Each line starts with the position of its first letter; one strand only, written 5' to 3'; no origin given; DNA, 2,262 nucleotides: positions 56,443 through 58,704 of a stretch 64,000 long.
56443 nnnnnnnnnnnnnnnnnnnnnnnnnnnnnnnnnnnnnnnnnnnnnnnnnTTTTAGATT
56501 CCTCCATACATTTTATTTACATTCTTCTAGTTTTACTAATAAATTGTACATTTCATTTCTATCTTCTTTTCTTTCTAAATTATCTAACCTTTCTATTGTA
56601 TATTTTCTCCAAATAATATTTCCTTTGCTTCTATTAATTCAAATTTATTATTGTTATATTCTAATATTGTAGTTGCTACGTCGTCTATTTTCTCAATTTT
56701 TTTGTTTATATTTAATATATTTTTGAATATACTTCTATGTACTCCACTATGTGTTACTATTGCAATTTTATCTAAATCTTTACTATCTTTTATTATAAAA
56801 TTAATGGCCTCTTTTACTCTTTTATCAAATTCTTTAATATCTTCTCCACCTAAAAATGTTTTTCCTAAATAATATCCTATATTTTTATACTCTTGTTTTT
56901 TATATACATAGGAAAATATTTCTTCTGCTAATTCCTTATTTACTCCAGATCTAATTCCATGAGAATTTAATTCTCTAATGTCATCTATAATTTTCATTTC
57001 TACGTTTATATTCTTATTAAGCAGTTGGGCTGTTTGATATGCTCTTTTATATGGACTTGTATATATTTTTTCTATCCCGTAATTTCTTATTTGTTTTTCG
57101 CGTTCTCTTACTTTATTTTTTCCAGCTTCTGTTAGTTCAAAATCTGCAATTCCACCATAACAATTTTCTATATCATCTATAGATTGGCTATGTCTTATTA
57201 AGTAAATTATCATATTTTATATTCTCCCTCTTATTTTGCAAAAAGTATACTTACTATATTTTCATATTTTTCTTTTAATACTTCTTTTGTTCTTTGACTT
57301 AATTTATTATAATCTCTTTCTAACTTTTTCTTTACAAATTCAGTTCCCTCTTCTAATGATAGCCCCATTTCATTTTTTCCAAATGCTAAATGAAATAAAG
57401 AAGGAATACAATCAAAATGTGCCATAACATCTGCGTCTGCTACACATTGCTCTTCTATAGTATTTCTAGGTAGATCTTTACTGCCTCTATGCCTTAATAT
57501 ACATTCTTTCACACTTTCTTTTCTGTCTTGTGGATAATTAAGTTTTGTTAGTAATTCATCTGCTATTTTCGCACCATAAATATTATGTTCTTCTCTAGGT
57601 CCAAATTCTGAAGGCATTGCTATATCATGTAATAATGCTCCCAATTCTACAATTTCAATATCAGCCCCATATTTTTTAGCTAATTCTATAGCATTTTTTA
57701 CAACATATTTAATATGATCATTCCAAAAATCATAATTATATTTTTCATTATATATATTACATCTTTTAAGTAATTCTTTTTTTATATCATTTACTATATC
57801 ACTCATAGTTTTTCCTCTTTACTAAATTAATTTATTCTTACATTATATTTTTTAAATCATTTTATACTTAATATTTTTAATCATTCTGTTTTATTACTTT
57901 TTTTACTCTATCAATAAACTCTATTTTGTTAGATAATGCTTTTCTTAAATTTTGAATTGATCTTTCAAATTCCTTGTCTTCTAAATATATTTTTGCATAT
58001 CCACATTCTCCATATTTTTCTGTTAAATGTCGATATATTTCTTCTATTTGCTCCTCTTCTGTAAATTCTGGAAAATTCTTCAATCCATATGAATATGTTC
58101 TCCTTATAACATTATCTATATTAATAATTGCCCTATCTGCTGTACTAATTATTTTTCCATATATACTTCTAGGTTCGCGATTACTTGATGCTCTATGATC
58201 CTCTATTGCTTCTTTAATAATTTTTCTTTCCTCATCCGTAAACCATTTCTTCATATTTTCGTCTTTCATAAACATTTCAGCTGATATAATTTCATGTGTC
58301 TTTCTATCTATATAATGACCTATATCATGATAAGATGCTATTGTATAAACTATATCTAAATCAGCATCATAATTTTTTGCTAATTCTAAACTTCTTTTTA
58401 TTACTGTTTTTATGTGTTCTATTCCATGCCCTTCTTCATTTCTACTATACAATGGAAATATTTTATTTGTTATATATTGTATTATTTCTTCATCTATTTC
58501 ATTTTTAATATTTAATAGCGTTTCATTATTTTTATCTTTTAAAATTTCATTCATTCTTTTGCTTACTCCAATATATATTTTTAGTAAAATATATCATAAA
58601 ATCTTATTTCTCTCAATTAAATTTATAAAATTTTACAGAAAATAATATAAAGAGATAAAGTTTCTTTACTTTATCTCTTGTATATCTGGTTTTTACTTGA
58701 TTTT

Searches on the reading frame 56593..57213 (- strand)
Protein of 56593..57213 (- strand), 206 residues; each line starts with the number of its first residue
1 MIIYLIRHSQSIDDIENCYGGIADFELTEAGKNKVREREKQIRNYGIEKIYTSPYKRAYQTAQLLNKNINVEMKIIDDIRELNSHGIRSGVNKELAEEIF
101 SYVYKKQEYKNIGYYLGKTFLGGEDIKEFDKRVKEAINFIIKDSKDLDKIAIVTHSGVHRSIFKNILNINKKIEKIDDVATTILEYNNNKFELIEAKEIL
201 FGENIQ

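Call 5: search_protein_families(library=pfam, proteins=[window:56593-57213:-], max_evalue=0.01)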
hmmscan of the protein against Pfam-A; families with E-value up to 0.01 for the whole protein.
window:56593-57213:- (206 aa): 2 families
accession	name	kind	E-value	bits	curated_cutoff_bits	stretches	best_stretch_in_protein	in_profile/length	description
PF00300.27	His_Phos_1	-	9.6e-31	107.4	21.7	1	3-194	1-189/194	Histidine phosphatase superfamily (branch 1)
PF03885.18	DUF327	-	0.0015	19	25.8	1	124-194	63-129/143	Protein of unknown function (DUF327)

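Call 10: search_protein_families(library=ncbifam, proteins=[window:56593-57213:-], max_evalue=0.01)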
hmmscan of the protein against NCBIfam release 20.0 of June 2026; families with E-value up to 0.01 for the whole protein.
window:56593-57213:- (206 aa): 21 families
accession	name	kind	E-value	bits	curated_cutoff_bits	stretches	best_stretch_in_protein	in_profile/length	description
TIGR03162.1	ribazole_cobC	equivalog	7e-26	90.7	162.9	1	3-171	1-160/176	alpha-ribazole phosphatase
NF045917.1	PhserinePhPspA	equivalog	1.7e-21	76.9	350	1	3-171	4-166/211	phosphoserine phosphatase PspA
NF038349.1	dPGM_arch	equivalog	2.6e-16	60.1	225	1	4-172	2-154/194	2,3-diphosphoglycerate-dependent phosphoglycerate mutase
NF011580.0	PRK15004.1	equivalog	2.3e-15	57.2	250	1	1-170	1-164/203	adenosylcobalamin/alpha-ribazole phosphatase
NF005567.0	PRK07238.1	equivalog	2.9e-15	56.5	326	1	3-172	180-343/378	bifunctional RNase H/acid phosphatase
TIGR03848.1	MSMEG_4193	subfamily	2.4e-10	40.2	203.85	1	3-187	2-187/204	MSMEG_4193 family putative phosphomutase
NF002901.0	PRK03482.1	equivalog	3.9e-10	39.7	261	1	3-167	4-162/215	2,3-diphosphoglycerate-dependent phosphoglycerate mutase GpmB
NF010713.0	PRK14115.1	equivalog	1.4e-09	37.6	305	1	3-94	4-99/248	2,3-diphosphoglycerate-dependent phosphoglycerate mutase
NF002339.0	PRK01295.1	equivalog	1.5e-09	37.7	316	1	3-101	5-107/206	2,3-bisphosphoglycerate-dependent phosphoglycerate mutase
TIGR00249.1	sixA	equivalog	5.9e-09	36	74.5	1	1-98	1-97/154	phosphohistidine phosphatase SixA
NF002217.0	PRK01112.1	equivalog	2.5e-08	33.6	320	1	3-71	4-72/228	2,3-bisphosphoglycerate-dependent phosphoglycerate mutase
TIGR01258.1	pgm_1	subfamily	1.2e-07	31.4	81.7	1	3-73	3-75/245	2,3-bisphosphoglycerate-dependent phosphoglycerate mutase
NF009994.0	PRK13463.1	equivalog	1.4e-07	31.5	277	1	2-169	4-165/203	phosphoserine phosphatase 1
NF010717.0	PRK14119.1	equivalog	1.5e-06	28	378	1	4-100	5-105/228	2,3-diphosphoglycerate-dependent phosphoglycerate mutase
NF010714.0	PRK14116.1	equivalog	3e-06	26.9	401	1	4-65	5-68/229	2,3-diphosphoglycerate-dependent phosphoglycerate mutase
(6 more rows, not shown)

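Call 11: search_protein_families(library=padloc, proteins=[window:56593-57213:-], max_evalue=0.01)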
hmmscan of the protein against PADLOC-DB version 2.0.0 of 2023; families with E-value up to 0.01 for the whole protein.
window:56593-57213:- (206 aa): 0 families

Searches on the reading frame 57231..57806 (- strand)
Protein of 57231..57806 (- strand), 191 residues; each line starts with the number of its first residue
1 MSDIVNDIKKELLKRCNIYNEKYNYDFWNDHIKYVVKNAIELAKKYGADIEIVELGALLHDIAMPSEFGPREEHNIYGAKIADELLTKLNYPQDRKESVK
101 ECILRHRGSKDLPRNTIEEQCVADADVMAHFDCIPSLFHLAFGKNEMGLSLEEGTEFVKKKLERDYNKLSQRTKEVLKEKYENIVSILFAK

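Call 5: search_protein_families(library=pfam, proteins=[window:57231-57806:-], max_evalue=0.01)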
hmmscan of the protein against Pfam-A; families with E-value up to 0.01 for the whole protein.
window:57231-57806:- (191 aa): 1 family
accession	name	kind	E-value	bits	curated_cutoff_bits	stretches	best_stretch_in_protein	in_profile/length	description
PF01966.28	HD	-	2e-14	54.3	22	1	30-128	3-113/116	HD domain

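Call 10: search_protein_families(library=ncbifam, proteins=[window:57231-57806:-], max_evalue=0.01)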
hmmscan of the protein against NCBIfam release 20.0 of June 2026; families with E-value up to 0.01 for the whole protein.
window:57231-57806:- (191 aa): 10 families
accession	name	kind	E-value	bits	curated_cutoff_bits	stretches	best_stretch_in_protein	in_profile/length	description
TIGR00277.1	HDIG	domain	1.5e-10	40.8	27.6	1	30-90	7-73/84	HDIG domain-containing metalloprotein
NF009343.0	PRK12703.1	equivalog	5.7e-07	28.7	434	1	21-130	181-294/339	tRNA (cytidine(56)-2'-O)-methyltransferase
TIGR01596.1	cas3_HD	equivalog_domain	8e-07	29.3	43.45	1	69-173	63-132/178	CRISPR-associated endonuclease Cas3''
TIGR00295.1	TIGR00295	hypoth_equivalog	2.8e-06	27.2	172.35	1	30-85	16-74/164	TIGR00295 family protein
NF007515.0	PRK10119.1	equivalog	3.6e-06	26.6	286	1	31-134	29-135/231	phosphohydrolase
TIGR03401.1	cyanamide_fam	subfamily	1.2e-05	25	109.85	1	45-108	77-143/228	HD domain protein, cyanamide hydratase family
NF009345.0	PRK12705.1-2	equivalog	0.00055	18.6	904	1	30-90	327-383/509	hypothetical protein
TIGR02692.1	tRNA_CCA_actino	equivalog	0.0011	17.7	438.8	1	28-106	259-342/466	CCA tRNA nucleotidyltransferase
TIGR02578.2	cas_TM1811_Csm1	equivalog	0.0031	16.2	170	1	53-130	4-77/753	type III-A CRISPR-associated protein Cas10/Csm1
NF045665.1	NTPtran_DVU1551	equivalog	0.0054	15.8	315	1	28-119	218-300/359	DVU_1551 family NTP transferase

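Call 11: search_protein_families(library=padloc, proteins=[window:57231-57806:-], max_evalue=0.01)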
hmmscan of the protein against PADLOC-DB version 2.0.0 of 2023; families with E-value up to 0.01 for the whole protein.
window:57231-57806:- (191 aa): 3 families
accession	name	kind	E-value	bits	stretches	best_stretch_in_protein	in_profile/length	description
PDLC00940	Cas3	-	2.1e-07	29.3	1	69-173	63-132/178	CRISPR-associated endonuclease Cas3-HD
PDLC02079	Cas3b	-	0.0012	15.1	1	29-64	15-50/691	-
PDLC01293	Cas10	-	0.0045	14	1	54-177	2-101/577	CAS-III; effector_LS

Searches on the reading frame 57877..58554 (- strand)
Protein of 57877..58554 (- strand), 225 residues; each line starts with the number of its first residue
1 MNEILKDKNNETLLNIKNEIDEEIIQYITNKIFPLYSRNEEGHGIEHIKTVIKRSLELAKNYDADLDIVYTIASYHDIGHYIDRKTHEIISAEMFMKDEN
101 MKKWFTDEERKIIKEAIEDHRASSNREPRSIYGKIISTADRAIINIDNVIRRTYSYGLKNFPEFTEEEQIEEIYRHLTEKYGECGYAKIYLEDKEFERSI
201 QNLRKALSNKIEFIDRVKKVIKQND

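Call 5: search_protein_families(library=pfam, proteins=[window:57877-58554:-], max_evalue=0.01)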
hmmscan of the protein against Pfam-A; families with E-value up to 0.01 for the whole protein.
window:57877-58554:- (225 aa): 2 families
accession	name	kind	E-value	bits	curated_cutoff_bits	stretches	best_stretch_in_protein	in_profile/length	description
PF01966.28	HD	-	1.2e-11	45.4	22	1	45-141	2-112/116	HD domain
PF03874.21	RNA_pol_Rpb4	-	0.0083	16.8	25.6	0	108-179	6-67/116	RNA polymerase Rpb4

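Call 10: search_protein_families(library=ncbifam, proteins=[window:57877-58554:-], max_evalue=0.01)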
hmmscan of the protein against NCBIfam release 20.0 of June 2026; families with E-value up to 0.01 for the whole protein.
window:57877-58554:- (225 aa): 5 families
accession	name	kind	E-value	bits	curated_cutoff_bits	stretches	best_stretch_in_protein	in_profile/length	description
TIGR00277.1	HDIG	domain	1.3e-06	28.2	27.6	1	43-99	4-69/84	HDIG domain-containing metalloprotein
NF007515.0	PRK10119.1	equivalog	4.1e-06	26.4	286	1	35-141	17-128/231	phosphohydrolase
NF009343.0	PRK12703.1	equivalog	5.6e-06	25.4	434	1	34-140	178-290/339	tRNA (cytidine(56)-2'-O)-methyltransferase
TIGR00295.1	TIGR00295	hypoth_equivalog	0.00011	22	172.35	1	44-162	14-148/164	TIGR00295 family protein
NF005519.0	PRK07152.1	equivalog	0.0028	16.6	315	1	16-99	166-252/361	nicotinate-nucleotide adenylyltransferase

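Call 11: search_protein_families(library=padloc, proteins=[window:57877-58554:-], max_evalue=0.01)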
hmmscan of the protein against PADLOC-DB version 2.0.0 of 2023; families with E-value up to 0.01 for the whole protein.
window:57877-58554:- (225 aa): 0 families
